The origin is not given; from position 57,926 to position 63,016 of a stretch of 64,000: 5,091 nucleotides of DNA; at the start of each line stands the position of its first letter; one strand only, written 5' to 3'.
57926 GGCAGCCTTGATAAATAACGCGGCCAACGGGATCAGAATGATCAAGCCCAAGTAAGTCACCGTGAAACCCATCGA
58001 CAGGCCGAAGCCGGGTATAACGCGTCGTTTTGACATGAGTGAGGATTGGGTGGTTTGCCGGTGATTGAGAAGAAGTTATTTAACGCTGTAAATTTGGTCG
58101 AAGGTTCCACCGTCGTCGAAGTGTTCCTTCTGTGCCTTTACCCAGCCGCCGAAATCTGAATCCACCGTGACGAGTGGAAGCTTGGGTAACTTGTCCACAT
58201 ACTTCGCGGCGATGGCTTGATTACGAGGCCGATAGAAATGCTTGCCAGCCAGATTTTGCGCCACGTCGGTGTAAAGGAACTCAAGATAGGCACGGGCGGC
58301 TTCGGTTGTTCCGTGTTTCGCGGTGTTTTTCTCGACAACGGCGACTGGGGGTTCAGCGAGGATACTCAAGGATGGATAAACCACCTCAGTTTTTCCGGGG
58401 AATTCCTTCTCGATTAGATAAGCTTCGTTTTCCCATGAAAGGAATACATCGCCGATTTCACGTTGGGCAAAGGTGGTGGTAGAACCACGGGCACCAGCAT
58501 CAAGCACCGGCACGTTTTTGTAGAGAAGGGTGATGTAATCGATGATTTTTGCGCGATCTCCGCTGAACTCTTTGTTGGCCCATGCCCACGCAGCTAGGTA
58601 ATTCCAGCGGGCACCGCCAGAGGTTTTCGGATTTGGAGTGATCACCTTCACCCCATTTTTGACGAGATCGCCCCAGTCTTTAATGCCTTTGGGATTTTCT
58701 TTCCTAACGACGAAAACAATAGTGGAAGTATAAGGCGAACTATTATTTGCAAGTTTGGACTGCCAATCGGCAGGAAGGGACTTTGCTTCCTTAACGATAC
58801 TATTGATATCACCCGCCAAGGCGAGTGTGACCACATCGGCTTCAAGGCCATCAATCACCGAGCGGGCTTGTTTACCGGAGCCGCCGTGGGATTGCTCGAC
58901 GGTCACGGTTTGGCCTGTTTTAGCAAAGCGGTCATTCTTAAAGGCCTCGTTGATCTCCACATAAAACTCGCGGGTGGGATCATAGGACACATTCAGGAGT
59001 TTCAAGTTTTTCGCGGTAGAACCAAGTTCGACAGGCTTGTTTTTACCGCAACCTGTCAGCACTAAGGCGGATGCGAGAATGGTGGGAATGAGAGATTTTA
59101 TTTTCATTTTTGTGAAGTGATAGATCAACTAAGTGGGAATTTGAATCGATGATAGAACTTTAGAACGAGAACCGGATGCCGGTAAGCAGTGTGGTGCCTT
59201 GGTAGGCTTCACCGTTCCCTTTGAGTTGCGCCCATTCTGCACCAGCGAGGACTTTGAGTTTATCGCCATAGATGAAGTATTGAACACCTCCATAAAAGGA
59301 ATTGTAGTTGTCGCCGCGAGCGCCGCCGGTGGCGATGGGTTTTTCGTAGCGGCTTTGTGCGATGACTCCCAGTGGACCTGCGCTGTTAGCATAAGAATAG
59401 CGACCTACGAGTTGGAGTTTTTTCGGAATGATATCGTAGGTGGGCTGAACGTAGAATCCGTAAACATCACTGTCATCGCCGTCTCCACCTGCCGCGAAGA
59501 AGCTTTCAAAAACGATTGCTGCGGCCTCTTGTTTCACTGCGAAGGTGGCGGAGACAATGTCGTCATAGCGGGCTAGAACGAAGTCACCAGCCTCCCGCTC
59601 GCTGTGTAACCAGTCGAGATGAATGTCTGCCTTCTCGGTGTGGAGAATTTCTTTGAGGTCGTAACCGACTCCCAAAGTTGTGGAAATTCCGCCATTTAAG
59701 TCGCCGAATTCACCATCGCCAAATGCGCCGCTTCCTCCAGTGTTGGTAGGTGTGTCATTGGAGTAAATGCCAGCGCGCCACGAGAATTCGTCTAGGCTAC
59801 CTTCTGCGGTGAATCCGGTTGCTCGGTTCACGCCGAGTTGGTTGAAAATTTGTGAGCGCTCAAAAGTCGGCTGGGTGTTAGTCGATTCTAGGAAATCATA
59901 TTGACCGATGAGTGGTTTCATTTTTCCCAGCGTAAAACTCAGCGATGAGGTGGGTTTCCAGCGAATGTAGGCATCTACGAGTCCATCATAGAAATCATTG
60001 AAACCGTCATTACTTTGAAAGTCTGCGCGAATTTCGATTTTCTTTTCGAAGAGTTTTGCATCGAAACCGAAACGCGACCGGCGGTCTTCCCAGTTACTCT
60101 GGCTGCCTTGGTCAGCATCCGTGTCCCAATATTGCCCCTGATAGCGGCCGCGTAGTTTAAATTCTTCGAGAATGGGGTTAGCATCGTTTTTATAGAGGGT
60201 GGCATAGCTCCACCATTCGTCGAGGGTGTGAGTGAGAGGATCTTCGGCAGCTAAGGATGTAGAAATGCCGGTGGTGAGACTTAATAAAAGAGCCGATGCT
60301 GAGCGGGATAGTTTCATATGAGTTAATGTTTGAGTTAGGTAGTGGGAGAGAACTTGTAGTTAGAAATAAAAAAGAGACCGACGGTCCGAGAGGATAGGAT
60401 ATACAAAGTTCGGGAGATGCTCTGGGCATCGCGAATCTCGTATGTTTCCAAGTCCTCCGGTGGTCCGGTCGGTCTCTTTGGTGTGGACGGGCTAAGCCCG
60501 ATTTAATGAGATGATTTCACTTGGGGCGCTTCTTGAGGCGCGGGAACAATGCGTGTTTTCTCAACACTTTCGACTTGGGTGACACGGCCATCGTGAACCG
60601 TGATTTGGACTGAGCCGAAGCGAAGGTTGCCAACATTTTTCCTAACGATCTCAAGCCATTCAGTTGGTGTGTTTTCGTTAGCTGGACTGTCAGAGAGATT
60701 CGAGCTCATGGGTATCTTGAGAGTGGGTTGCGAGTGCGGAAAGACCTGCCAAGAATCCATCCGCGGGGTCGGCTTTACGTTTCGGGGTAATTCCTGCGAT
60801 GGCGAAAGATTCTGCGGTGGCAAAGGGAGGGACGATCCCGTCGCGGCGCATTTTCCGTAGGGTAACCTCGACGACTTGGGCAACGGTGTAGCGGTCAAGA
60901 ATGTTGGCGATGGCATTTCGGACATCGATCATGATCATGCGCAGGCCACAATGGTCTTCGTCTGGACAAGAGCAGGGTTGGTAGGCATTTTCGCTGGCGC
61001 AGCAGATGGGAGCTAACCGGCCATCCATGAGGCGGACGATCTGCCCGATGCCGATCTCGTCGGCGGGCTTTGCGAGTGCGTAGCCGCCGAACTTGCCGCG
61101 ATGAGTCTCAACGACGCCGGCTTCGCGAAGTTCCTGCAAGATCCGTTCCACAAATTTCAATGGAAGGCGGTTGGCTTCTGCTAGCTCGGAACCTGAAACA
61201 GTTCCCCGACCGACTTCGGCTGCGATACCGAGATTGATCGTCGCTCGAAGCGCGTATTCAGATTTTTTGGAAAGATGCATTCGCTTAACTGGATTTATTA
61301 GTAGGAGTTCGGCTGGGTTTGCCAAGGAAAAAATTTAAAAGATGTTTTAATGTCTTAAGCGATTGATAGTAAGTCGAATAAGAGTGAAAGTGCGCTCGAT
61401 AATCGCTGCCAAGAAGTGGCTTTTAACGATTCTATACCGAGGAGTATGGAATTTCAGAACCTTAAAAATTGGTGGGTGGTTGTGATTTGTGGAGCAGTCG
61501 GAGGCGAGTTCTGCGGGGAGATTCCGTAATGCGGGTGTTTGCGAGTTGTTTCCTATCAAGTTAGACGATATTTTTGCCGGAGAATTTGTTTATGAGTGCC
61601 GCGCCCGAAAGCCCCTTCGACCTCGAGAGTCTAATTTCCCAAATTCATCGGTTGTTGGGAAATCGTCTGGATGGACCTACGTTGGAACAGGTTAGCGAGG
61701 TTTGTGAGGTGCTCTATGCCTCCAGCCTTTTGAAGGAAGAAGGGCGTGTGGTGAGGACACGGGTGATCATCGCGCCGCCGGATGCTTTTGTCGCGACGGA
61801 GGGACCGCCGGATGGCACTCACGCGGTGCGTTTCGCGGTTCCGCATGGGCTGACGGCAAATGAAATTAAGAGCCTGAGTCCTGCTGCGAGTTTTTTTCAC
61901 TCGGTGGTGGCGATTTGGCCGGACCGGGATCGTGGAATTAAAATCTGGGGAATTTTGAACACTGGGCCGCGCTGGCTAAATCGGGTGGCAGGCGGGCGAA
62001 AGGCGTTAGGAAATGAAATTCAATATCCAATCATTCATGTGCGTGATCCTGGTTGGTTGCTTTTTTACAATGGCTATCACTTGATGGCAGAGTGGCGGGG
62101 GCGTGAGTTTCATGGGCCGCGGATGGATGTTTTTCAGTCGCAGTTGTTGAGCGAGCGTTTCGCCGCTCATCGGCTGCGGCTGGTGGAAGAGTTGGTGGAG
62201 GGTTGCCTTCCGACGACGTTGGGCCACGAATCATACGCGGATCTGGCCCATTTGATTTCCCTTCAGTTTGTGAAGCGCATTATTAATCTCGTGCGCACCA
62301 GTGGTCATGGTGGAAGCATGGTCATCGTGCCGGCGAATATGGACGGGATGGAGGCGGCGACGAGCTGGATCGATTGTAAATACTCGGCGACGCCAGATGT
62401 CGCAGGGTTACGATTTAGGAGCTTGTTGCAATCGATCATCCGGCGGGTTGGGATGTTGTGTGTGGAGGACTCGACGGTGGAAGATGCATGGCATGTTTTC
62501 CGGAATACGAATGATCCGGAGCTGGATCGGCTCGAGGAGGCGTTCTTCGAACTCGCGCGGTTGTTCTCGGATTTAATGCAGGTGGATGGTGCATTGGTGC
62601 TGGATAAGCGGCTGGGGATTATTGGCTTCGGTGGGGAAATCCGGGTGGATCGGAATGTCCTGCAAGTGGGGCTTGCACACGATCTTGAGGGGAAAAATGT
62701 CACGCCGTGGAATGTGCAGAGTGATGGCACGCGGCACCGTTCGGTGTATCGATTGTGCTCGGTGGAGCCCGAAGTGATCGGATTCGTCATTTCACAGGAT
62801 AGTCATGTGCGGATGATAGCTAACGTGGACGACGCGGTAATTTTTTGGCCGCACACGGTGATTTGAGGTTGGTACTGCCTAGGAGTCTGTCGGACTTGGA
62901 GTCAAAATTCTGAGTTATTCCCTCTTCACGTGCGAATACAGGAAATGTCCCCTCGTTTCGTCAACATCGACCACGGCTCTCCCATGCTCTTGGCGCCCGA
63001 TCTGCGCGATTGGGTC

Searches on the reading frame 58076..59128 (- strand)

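Call 8: search_protein_families(library=pfam, proteins=[window:58076-59128:-], max_evalue=0.01)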
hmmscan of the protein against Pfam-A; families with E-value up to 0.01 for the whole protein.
window:58076-59128:- (350 aa): 3 families
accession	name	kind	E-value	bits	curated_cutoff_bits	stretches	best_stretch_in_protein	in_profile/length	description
PF13531.11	SBP_bac_11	-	5.3e-35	121.7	25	1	52-300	9-227/227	Bacterial extracellular solute-binding protein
PF01547.30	SBP_bac_1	-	1.8e-14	54.9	26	1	60-291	11-306/307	Bacterial extracellular solute-binding protein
PF12727.12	PBP_like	-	0.0027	17.3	27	1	136-167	70-101/193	PBP superfamily domain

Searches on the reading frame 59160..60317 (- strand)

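Call 8: search_protein_families(library=pfam, proteins=[window:59160-60317:-], max_evalue=0.01)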
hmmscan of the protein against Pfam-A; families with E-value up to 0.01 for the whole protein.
window:59160-60317:- (385 aa): 1 family
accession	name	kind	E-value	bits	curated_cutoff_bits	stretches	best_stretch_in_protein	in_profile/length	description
PF07396.17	Porin_O_P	-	2e-12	47.5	20.9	1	53-198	1-157/370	Phosphate-selective porin O and P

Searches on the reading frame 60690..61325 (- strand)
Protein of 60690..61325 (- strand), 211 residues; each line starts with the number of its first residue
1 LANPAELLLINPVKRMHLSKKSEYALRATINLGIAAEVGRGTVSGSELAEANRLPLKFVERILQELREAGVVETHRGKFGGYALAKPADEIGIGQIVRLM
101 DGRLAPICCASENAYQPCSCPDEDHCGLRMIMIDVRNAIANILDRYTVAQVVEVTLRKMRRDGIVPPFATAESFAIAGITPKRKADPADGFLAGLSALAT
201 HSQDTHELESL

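Call 8: search_protein_families(library=pfam, proteins=[window:60690-61325:-], max_evalue=0.01)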
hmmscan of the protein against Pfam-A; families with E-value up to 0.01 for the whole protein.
window:60690-61325:- (211 aa): 3 families
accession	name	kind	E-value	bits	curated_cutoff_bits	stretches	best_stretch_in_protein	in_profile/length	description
PF02082.26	Rrf2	-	2.9e-33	115.3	30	1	18-153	1-131/132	Iron-dependent Transcriptional regulator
PF08100.18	Dimerisation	-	0.0045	17.2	25.6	1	24-84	20-83/93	O-methyltransferase dimerisation domain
PF24270.1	HTH_Cmi2_C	-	0.0098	16.6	27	0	33-78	79-124/125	Cmi2, C-terminal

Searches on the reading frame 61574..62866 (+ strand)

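Call 8: search_protein_families(library=pfam, proteins=[window:61574-62866:+], max_evalue=0.01)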
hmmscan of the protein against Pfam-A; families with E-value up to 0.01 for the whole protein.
window:61574-62866:+ (430 aa): 1 family
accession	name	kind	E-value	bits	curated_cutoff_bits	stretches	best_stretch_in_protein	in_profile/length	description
PF21751.2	DACNV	-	3.1e-21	75.8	27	1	35-128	7-97/98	Probable sensor domain DACNV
